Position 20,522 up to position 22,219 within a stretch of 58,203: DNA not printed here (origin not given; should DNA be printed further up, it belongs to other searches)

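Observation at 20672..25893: Same-strand module: GGDEF-EAL sensor, then B12-binding MerR regulator, then c-di-GMP riboswitch, then FAD oxidase (candidate undescribed signalling circuit)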

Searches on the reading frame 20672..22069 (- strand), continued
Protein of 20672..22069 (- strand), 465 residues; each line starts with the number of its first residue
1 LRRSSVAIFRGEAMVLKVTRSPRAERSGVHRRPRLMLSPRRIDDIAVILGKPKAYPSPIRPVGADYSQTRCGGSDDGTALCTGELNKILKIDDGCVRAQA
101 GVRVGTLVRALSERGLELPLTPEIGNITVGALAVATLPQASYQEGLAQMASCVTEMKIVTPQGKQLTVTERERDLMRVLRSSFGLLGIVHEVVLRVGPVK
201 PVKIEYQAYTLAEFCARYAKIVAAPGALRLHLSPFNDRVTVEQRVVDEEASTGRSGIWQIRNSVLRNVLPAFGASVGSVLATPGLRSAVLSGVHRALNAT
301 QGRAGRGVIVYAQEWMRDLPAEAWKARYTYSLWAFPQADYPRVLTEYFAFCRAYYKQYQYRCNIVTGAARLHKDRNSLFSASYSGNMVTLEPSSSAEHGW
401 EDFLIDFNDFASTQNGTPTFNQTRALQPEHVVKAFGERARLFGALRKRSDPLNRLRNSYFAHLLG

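Call 82: find_homologous_proteins(query=P0128, max_evalue=1e-20)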
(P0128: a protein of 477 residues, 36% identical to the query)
Query P0128 (477 aa): 685 proteins with E <= 1e-20 among 8000 candidates; the best 120 are listed.
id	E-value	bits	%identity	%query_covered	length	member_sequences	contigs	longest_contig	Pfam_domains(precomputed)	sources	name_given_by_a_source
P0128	0.0e+0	1103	100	100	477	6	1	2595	PF04030.20,PF01565.29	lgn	-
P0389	3.8e-294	994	89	100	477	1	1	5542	PF04030.20,PF01565.29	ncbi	-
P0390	1.8e-285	965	86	100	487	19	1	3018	PF04030.20,PF01565.29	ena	-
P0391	2.3e-216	737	66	100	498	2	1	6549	PF04030.20,PF01565.29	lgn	-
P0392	7.5e-216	736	67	100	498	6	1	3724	PF04030.20,PF01565.29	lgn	-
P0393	1.2e-115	405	44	93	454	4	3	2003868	PF04030.20,PF01565.29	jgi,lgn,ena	-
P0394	9.4e-111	389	42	93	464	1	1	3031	PF04030.20,PF01565.29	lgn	-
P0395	4.7e-110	387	42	92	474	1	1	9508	PF01565.29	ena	-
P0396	6.3e-110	387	43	93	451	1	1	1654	PF01565.29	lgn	-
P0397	1.4e-109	385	39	93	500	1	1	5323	PF04030.20,PF01565.29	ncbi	-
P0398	2.1e-108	381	43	90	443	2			PF01565.29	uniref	uniref:FAD-binding oxidoreductase n=1 Tax=Calothrix rhizosoleniae TaxID=888997 RepID=UPI000B4A4565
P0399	9.7e-108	379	40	94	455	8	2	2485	PF04030.20,PF01565.29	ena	-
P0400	1.4e-107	379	42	93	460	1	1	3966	PF04030.20,PF01565.29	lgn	-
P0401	1.5e-107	379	41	93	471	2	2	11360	PF04030.20,PF01565.29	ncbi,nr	ncbi:MAG: FAD-binding oxidoreductase [Prochloraceae cyanobacterium]|nr:FAD-binding oxidoreductase [P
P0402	6.3e-106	373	41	93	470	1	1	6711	PF04030.20,PF01565.29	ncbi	-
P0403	1.1e-105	373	41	93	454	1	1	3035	PF01565.29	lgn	-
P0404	1.1e-105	373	40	93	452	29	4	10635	PF04030.20,PF01565.29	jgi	jgi:FAD/FMN-containing dehydrogenase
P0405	2.1e-105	372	42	93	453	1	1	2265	PF04030.20,PF01565.29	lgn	-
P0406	2.9e-105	371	39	93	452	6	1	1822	PF04030.20,PF01565.29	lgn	-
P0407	7.0e-105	370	40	93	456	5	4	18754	PF04030.20,PF01565.29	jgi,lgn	-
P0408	1.4e-104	369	40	93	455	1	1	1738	PF04030.20,PF01565.29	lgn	-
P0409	2.0e-104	368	40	93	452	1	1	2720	PF04030.20,PF01565.29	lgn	-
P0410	2.8e-104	368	39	93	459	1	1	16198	PF01565.29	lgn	-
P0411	3.4e-104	368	40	96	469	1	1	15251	PF04030.20,PF01565.29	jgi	jgi:FAD/FMN-containing dehydrogenase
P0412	7.3e-104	367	40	94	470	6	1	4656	PF01565.29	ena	-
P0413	1.0e-103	366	40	93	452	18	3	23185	PF04030.20,PF01565.29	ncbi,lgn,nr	ncbi:MAG TPA: FAD-binding oxidoreductase [Steroidobacteraceae bacterium]|nr:FAD-binding oxidoreducta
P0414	3.3e-103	364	40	93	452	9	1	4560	PF04030.20,PF01565.29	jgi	jgi:FAD/FMN-containing dehydrogenase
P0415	3.7e-103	364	40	94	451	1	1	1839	PF04030.20,PF01565.29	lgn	-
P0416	4.4e-103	364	40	93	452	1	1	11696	PF04030.20,PF01565.29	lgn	-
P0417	4.8e-103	364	40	95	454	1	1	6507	PF01565.29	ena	-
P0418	7.5e-103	363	40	93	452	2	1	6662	PF04030.20,PF01565.29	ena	-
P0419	1.2e-102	362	40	93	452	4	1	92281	PF04030.20,PF01565.29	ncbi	-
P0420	1.4e-102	362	39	96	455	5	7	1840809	PF04030.20,PF01565.29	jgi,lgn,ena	jgi:FAD/FMN-containing dehydrogenase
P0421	2.1e-102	362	40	94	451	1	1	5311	PF04030.20,PF01565.29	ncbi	-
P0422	2.6e-102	361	41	93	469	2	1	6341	PF04030.20,PF01565.29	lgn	-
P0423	3.0e-102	361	41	94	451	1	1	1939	PF04030.20,PF01565.29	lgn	-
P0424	5.9e-102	360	40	93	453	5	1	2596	PF04030.20,PF01565.29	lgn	-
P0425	6.5e-102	360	40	93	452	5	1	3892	PF04030.20,PF01565.29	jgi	jgi:FAD/FMN-containing dehydrogenase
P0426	1.4e-101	359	40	96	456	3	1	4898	PF01565.29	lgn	-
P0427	1.8e-101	359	40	93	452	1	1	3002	PF01565.29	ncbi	-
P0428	2.7e-101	358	40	93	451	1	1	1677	PF04030.20,PF01565.29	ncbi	-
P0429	3.6e-101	358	39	93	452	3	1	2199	PF04030.20,PF01565.29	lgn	-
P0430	4.2e-101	357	39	93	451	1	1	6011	PF04030.20,PF01565.29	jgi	-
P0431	5.9e-101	357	39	93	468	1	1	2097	PF01565.29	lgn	-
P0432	5.9e-101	357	39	93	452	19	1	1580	PF01565.29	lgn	-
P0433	6.2e-101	357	39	93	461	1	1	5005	PF01565.29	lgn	-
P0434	9.2e-101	356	39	93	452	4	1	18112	PF04030.20,PF01565.29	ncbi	-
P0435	9.8e-101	356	40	93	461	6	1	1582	PF04030.20,PF01565.29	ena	-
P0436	1.0e-100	356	39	93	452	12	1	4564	PF01565.29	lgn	-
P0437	1.2e-100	356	40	93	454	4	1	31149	PF04030.20,PF01565.29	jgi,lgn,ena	-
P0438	1.5e-100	356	41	94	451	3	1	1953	PF04030.20,PF01565.29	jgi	jgi:FAD/FMN-containing dehydrogenase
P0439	1.9e-100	355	39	93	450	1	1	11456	PF04030.20,PF01565.29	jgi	jgi:FAD/FMN-containing dehydrogenase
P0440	2.0e-100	355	40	97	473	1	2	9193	PF04030.20,PF01565.29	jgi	jgi:FAD/FMN-containing dehydrogenase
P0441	2.2e-100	355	41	93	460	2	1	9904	PF04030.20,PF01565.29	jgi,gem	-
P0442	2.3e-100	355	39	93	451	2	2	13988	PF04030.20,PF01565.29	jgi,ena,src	-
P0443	2.6e-100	355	39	93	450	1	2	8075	PF04030.20,PF01565.29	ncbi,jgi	ncbi:MAG TPA: FAD-binding protein [Steroidobacteraceae bacterium]|jgi:FAD/FMN-containing dehydrogena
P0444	2.7e-100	355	39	93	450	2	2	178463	PF04030.20,PF01565.29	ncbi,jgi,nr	ncbi:MAG TPA: FAD-binding protein [Steroidobacteraceae bacterium]|jgi:FAD/FMN-containing dehydrogena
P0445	3.5e-100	354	40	93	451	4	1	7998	PF04030.20,PF01565.29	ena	-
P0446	4.0e-100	354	40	93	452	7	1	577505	PF04030.20,PF01565.29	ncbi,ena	-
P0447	4.2e-100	354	40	94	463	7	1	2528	PF01565.29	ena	-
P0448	4.9e-100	354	40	93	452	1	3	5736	PF04030.20,PF01565.29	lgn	-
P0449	1.1e-99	353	40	94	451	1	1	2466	PF04030.20,PF01565.29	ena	-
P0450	2.0e-99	352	38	93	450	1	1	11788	PF04030.20,PF01565.29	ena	-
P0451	2.0e-99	352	38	93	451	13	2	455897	PF04030.20,PF01565.29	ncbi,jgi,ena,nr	ncbi:MAG TPA: FAD-binding protein [Steroidobacteraceae bacterium]|nr:FAD-binding protein [Steroidoba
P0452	2.4e-99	352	39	93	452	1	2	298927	PF04030.20,PF01565.29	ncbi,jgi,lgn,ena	-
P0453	2.5e-99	352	40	93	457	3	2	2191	PF04030.20,PF01565.29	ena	-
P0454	7.9e-99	350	39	93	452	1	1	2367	PF01565.29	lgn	-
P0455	4.5e-98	347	40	94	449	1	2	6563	PF04030.20,PF01565.29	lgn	-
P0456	5.0e-98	347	40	93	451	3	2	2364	PF04030.20,PF01565.29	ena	-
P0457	5.5e-98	347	39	92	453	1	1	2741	PF04030.20,PF01565.29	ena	-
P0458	7.7e-98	347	40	93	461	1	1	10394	PF04030.20,PF01565.29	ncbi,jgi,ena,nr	ncbi:MAG: FAD-binding oxidoreductase [Ktedonobacteraceae bacterium]|nr:FAD-binding oxidoreductase [K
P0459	8.7e-98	346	40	93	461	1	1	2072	PF04030.20,PF01565.29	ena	-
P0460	8.9e-98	346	39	93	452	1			PF04030.20,PF01565.29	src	-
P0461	1.3e-97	346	40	93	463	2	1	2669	PF01565.29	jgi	jgi:UDP-N-acetylenolpyruvoylglucosamine reductase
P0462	1.9e-97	345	38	93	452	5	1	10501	PF04030.20,PF01565.29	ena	-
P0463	3.0e-97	345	40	93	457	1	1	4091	PF01565.29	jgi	jgi:FAD/FMN-containing dehydrogenase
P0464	3.3e-97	345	40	93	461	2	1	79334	PF04030.20,PF01565.29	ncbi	-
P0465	4.4e-97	344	38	93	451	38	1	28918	PF04030.20,PF01565.29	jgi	-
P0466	4.4e-97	344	40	93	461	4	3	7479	PF04030.20,PF01565.29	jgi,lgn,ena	-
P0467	4.4e-97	344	39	93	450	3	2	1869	PF04030.20,PF01565.29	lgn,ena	-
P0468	5.6e-97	344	37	93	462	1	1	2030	PF04030.20,PF01565.29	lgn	-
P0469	1.2e-96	343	38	93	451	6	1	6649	PF04030.20,PF01565.29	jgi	jgi:FAD/FMN-containing dehydrogenase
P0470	1.2e-96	343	38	93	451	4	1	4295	PF04030.20,PF01565.29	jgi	jgi:FAD/FMN-containing dehydrogenase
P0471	1.7e-96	342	40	93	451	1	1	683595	PF04030.20,PF01565.29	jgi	jgi:hypothetical protein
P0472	2.2e-96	342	39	93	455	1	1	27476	PF01565.29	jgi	-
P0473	3.0e-96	341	38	93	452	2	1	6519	PF01565.29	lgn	-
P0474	3.2e-96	341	41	93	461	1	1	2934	PF04030.20,PF01565.29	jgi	jgi:FAD/FMN-containing dehydrogenase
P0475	3.6e-96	341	39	93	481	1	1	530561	PF01565.29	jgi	jgi:hypothetical protein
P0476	5.0e-96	341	38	93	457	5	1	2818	PF04030.20,PF01565.29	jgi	jgi:FAD/FMN-containing dehydrogenase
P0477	5.3e-96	341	37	93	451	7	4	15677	PF04030.20,PF01565.29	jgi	jgi:hypothetical protein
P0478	9.3e-96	340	39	93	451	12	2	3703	PF04030.20,PF01565.29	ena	-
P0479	1.1e-95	340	39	93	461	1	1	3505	PF01565.29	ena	-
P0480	2.8e-95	338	43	80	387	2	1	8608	PF04030.20,PF01565.29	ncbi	-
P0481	4.5e-95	338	38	93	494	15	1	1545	PF04030.20,PF01565.29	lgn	-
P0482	5.8e-95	337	38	93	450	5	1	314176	PF01565.29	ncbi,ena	-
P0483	8.2e-95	337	39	93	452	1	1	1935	PF01565.29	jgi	jgi:hypothetical protein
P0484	1.1e-94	336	41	93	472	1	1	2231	PF01565.29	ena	-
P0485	1.6e-94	336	39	93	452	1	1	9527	PF04030.20,PF01565.29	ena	-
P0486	1.7e-94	336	40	93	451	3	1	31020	PF04030.20,PF01565.29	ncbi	ncbi:MAG: FAD-binding oxidoreductase [Terriglobia bacterium]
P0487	1.9e-94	335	39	94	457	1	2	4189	PF04030.20,PF01565.29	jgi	jgi:FAD/FMN-containing dehydrogenase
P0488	3.0e-94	335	36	93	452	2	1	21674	PF01565.29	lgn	-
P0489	3.6e-94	335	38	93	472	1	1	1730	PF04030.20,PF01565.29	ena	-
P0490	6.1e-94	334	38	94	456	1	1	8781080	PF04030.20,PF01565.29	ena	-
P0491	6.2e-94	334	39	94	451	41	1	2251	PF04030.20,PF01565.29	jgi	jgi:UDP-N-acetylenolpyruvoylglucosamine reductase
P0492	9.8e-94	333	39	94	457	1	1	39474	PF04030.20,PF01565.29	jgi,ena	jgi:FAD/FMN-containing dehydrogenase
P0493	1.1e-93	333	38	93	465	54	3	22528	PF04030.20,PF01565.29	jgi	jgi:FAD/FMN-containing dehydrogenase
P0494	1.4e-93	333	39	93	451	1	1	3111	PF01565.29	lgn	-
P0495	1.7e-93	332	38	93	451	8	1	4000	PF04030.20,PF01565.29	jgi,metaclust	metaclust:\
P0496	1.9e-93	332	39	93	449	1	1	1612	PF01565.29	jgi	jgi:FAD/FMN-containing dehydrogenase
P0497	1.9e-93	332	39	93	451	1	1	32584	PF01565.29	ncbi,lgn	ncbi:MAG: FAD-binding oxidoreductase [Bryobacteraceae bacterium]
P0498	2.1e-93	332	38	94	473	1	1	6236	PF01565.29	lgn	-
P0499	3.3e-93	331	38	93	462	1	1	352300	PF04030.20,PF01565.29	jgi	jgi:FAD/FMN-containing dehydrogenase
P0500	4.3e-93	331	39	93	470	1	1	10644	PF01565.29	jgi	jgi:FAD/FMN-containing dehydrogenase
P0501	4.4e-93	331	38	93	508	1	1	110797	PF04030.20,PF01565.29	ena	-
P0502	4.5e-93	331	39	93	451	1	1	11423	PF01565.29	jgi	jgi:FAD binding domain/D-arabinono-1,4-lactone oxidase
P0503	7.8e-93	330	39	93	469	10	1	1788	PF04030.20,PF01565.29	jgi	jgi:hypothetical protein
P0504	8.9e-93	330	39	93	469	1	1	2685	PF04030.20,PF01565.29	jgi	jgi:hypothetical protein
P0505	1.4e-92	329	39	93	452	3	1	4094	PF04030.20,PF01565.29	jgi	jgi:UDP-N-acetylenolpyruvoylglucosamine reductase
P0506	1.8e-92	329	39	93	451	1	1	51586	PF01565.29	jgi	jgi:hypothetical protein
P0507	1.9e-92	329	38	93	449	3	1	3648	PF01565.29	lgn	-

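Call 83: find_encoding_contigs(protein=P0393, flank=5000, max_places=1)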
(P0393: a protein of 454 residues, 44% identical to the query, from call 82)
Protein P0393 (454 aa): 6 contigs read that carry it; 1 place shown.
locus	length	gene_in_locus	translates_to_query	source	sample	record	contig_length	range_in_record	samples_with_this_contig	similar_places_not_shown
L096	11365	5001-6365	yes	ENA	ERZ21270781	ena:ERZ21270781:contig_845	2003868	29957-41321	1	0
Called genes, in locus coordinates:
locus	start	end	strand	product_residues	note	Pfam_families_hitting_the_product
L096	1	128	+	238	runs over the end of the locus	PF12637:TSCPD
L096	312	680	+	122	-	-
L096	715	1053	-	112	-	-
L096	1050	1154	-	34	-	-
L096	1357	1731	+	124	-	-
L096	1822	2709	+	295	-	PF01435:Peptidase_M48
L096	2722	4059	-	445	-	PF24827:AstE_AspA_cat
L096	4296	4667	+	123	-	-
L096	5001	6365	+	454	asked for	PF01565:FAD_binding_4, PF04030:ALO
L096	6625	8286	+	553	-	PF03571:Peptidase_M49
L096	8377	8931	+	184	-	PF03734:YkuD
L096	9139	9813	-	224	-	PF13181:TPR_8 (faint), PF13428:TPR_14 (faint), PF13414:TPR_11 (weak), PF13424:TPR_12 (faint), PF00515:TPR_1, PF07719:TPR_2, PF13414:TPR_11 (weak), PF14559:TPR_19 (weak), +2 more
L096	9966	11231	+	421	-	PF00999:Na_H_Exchanger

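Call 84: find_encoding_contigs(protein=P0490, flank=5000, max_places=1)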
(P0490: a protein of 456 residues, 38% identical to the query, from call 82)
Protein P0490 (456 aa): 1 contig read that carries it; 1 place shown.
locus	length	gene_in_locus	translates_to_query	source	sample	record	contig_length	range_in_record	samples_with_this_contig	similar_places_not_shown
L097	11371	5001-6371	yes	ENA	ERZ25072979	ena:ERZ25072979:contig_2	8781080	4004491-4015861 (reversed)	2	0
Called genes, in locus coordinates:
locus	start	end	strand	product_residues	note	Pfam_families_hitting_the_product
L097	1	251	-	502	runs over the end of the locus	PF00069:Pkinase, PF07714:PK_Tyr_Ser-Thr, PF00027:cNMP_binding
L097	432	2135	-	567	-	PF01609:DDE_Tnp_1 (weak)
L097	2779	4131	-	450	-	PF00078:RVT_1, PF08388:GIIM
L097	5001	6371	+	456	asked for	PF01565:FAD_binding_4, PF04030:ALO (weak)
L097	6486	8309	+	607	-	PF00027:cNMP_binding, PF00171:Aldedh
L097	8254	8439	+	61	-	-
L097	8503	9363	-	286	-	PF07044:DUF1329 (faint), PF17131:TP_0789-like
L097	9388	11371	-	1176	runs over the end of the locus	PF22736:NNH5 (weak), PF05729:NACHT (faint), PF03781:FGE-sulfatase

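Call 85: find_encoding_contigs(protein=P0486, flank=5000, max_places=1)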
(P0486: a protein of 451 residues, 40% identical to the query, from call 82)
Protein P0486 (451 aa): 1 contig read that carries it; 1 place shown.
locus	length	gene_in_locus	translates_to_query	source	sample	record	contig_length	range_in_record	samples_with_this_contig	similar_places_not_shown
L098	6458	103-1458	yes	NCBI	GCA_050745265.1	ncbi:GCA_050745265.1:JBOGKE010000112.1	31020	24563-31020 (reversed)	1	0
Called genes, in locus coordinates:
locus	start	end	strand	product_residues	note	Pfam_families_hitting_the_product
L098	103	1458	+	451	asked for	PF01565:FAD_binding_4, PF04030:ALO (weak)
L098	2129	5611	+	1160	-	PF13620:CarboxypepD_reg, PF13715:CarbopepD_reg_2 (weak), PF25183:OMP_b-brl_4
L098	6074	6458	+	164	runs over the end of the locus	PF01011:PQQ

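Call 86: find_encoding_contigs(protein=P0401, flank=5000, max_places=1)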
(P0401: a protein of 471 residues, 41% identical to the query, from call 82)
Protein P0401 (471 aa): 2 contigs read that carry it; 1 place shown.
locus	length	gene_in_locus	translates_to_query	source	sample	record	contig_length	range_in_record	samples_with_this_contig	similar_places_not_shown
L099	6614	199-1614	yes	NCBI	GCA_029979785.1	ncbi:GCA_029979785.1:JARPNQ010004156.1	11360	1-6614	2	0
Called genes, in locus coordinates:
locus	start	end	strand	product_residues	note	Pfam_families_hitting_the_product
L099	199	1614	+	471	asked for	PF01565:FAD_binding_4, PF04030:ALO (weak)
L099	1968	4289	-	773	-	PF00305:Lipoxygenase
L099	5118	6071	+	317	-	-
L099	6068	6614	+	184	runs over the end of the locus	-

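Call 93: find_encoding_contigs(protein=P0420, flank=5000, max_places=3)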
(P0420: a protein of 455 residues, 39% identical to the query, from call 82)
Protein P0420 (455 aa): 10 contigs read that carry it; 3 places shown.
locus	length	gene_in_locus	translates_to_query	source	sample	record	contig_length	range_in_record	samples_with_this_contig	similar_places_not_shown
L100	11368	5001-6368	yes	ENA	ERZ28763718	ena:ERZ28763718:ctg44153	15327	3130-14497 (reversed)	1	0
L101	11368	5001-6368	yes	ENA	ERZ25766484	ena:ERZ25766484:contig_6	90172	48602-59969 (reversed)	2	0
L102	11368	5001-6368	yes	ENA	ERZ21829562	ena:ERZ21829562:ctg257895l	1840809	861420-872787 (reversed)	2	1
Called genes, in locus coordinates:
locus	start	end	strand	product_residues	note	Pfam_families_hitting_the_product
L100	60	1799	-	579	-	PF00795:CN_hydrolase, PF02540:NAD_synthase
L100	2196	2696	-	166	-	PF02357:NusG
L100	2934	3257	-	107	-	PF00072:Response_reg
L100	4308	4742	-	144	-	PF05163:DinB (weak), PF12867:DinB_2 (weak)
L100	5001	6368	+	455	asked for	PF01565:FAD_binding_4, PF04030:ALO (weak)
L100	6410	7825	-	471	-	PF00067:p450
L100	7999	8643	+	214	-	PF01936:NYN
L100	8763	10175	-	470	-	PF00034:Cytochrom_C (faint), PF13442:Cytochrome_CBB3 (faint), PF21419:RoxA-like_Cyt-c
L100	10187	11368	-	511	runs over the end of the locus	-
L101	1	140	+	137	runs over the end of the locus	PF01850:PIN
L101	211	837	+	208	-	-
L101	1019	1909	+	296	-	PF12760:Zn_ribbon_IS1595, PF12762:DDE_Tnp_IS1595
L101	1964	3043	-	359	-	PF01555:N6_N4_Mtase, PF01844:HNH, PF14279:HNH_5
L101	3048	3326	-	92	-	-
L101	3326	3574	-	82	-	-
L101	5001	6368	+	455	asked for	PF01565:FAD_binding_4, PF04030:ALO (weak)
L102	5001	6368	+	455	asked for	PF01565:FAD_binding_4, PF04030:ALO (weak)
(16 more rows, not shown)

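Call 94: find_encoding_contigs(protein=P0475, flank=5000, max_places=1)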
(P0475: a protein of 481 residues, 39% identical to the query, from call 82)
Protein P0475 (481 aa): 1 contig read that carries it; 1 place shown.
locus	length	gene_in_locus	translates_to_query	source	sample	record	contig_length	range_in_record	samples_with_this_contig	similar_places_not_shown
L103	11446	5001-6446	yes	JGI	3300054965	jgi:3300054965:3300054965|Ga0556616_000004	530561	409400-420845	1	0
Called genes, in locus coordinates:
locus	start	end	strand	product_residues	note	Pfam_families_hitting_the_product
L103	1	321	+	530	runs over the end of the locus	PF04389:Peptidase_M28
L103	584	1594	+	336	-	PF16884:ADH_N_2, PF00107:ADH_zinc_N, PF13602:ADH_zinc_N_2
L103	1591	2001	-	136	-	PF00072:Response_reg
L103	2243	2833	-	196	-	PF00691:OmpA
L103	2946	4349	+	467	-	PF12729:4HB_MCP_1, PF07730:HisKA_3, PF02518:HATPase_c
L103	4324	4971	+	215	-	PF00072:Response_reg, PF08281:Sigma70_r4_2, PF00196:GerE, PF04545:Sigma70_r4 (weak)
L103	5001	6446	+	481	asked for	PF01565:FAD_binding_4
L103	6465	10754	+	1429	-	PF00732:GMC_oxred_N, PF01266:DAO (faint), PF05199:GMC_oxred_C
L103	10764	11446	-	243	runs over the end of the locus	PF02146:SIR2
